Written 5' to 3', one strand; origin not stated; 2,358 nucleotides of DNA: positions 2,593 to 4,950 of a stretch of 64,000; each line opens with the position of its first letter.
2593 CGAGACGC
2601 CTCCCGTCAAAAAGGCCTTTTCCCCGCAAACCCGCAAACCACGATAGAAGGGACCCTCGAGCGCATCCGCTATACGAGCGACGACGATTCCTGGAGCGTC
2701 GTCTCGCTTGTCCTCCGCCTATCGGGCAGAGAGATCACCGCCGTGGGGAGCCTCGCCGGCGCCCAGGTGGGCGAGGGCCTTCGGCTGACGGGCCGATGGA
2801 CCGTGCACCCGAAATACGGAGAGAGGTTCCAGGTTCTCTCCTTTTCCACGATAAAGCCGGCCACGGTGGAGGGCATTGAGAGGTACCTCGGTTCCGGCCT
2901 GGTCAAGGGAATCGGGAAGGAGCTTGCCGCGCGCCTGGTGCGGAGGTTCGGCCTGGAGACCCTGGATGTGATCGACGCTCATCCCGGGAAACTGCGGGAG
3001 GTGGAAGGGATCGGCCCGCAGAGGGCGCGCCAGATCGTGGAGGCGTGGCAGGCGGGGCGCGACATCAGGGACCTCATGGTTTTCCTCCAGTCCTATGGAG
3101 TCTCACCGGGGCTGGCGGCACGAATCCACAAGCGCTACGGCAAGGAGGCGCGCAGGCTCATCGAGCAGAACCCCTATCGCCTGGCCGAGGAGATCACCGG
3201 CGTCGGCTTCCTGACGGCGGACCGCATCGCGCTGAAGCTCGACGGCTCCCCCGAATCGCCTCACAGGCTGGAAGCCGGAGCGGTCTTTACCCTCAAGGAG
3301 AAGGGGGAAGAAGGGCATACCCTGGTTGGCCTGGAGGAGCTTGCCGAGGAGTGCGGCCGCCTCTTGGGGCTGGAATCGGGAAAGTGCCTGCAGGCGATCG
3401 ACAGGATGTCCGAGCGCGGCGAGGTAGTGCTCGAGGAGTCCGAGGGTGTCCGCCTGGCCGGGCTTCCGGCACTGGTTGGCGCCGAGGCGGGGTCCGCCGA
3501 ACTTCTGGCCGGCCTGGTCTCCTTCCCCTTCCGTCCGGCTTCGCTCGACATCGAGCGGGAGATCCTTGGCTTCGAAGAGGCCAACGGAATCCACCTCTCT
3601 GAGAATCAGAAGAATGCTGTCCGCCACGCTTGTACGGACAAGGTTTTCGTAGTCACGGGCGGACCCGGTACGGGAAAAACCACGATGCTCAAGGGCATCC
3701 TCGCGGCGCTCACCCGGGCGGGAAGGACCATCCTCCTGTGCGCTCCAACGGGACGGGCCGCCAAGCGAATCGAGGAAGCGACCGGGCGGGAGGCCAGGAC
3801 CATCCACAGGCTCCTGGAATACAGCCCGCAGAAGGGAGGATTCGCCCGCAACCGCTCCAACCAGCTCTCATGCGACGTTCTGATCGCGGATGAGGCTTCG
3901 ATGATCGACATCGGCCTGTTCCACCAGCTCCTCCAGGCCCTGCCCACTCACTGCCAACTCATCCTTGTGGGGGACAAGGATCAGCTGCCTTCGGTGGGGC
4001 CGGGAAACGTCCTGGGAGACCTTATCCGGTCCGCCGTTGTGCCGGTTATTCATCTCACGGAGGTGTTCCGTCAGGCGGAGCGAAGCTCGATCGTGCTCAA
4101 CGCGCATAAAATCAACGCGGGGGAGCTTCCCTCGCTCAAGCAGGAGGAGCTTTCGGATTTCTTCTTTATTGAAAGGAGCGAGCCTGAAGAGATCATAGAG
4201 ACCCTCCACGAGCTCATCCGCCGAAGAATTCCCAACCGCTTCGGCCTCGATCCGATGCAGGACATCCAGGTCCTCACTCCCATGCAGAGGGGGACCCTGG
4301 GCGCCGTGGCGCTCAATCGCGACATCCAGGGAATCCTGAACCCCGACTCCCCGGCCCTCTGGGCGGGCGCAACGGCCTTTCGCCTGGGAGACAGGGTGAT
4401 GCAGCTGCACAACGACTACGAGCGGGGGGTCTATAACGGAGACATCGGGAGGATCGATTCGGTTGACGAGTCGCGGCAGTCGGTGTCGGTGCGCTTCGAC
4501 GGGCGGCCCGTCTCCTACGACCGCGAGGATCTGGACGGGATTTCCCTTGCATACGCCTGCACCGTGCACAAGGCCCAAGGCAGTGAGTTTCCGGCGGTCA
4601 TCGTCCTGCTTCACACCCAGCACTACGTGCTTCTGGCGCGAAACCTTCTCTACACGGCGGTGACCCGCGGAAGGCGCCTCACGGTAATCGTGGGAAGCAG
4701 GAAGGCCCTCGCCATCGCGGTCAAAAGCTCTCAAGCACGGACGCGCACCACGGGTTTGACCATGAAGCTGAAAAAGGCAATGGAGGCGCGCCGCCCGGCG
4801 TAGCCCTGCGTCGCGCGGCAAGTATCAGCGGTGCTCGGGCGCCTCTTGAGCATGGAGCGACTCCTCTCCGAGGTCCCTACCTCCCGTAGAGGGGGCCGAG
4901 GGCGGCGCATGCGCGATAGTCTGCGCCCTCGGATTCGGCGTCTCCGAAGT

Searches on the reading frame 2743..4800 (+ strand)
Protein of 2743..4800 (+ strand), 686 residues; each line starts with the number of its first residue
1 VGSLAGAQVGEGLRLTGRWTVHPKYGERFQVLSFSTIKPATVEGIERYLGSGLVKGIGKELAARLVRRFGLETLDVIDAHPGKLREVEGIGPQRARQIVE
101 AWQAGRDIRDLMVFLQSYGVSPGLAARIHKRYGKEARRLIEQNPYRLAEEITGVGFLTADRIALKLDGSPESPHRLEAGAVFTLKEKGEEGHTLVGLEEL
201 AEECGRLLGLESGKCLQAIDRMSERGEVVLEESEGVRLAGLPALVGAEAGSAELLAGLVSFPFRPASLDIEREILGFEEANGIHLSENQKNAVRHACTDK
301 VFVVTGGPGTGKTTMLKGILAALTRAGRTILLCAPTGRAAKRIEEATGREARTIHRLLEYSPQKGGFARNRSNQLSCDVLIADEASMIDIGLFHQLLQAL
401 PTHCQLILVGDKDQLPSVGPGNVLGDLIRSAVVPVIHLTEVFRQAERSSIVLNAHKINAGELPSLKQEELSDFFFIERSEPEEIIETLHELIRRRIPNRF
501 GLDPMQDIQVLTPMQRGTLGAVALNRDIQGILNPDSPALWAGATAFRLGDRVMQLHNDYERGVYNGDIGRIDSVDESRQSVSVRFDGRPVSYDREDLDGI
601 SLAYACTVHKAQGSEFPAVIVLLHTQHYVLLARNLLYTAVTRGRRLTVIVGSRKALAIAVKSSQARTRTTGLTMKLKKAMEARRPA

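Call 44: search_protein_families(library=pfam, proteins=[window:2743-4800:+], max_evalue=0.00001)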
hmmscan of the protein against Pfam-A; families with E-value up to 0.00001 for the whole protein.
window:2743-4800:+ (686 aa): 14 families
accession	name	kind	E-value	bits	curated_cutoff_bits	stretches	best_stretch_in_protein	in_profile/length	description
PF13245.12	AAA_19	-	1.5e-46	158.4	25.1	1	289-420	1-134/134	AAA domain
PF13604.12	AAA_30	-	3.8e-45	154.4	27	1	284-463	1-174/191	AAA domain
PF14490.11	HHH_RecD2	-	1.1e-35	121.9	27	1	106-193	3-91/92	ATP-dependent RecD2 DNA helicase HHH domain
PF18335.7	SH3_13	-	8.9e-20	70.7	41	1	524-585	1-65/65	ATP-dependent RecD-like DNA helicase SH3 domain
PF13538.12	UvrD_C_2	-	2.8e-16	59.5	27.4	1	602-650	1-52/52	UvrD-like helicase C-terminal domain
PF01443.25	Viral_helicase1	-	3.1e-12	47.2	21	0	303-417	2-99/228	Viral superfamily 1 RNA helicase core domain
PF13086.12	AAA_11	-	5.1e-12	46.6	27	1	284-340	1-65/257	AAA domain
PF14520.12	HHH_5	-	8.6e-10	39.4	27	1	54-103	7-56/57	Helix-hairpin-helix domain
PF23139.1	OB_YrrC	-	1.3e-08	35.1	27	1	2-39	39-76/76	ATP-dependent DNA helicase YrrC, OB-fold domain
PF05970.20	PIF1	-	1e-07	32.2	25.9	1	285-418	2-155/223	PIF1-like helicase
PF09848.15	SLFN-g3_helicase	-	9.1e-07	28.9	24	1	300-385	2-88/354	Schlafen group 3, DNA/RNA helicase domain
PF00580.27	UvrD-helicase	-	1.5e-06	28.5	23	1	285-396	1-85/271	UvrD/REP helicase N-terminal domain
PF05127.21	NAT10_TcmA_helicase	-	2.6e-06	27.9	22.7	1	303-400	1-113/176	RNA cytidine acetyltransferase NAT10/TcmA, helicase domain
PF13401.12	AAA_22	-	7.2e-06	26.8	27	0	299-412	5-124/130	AAA domain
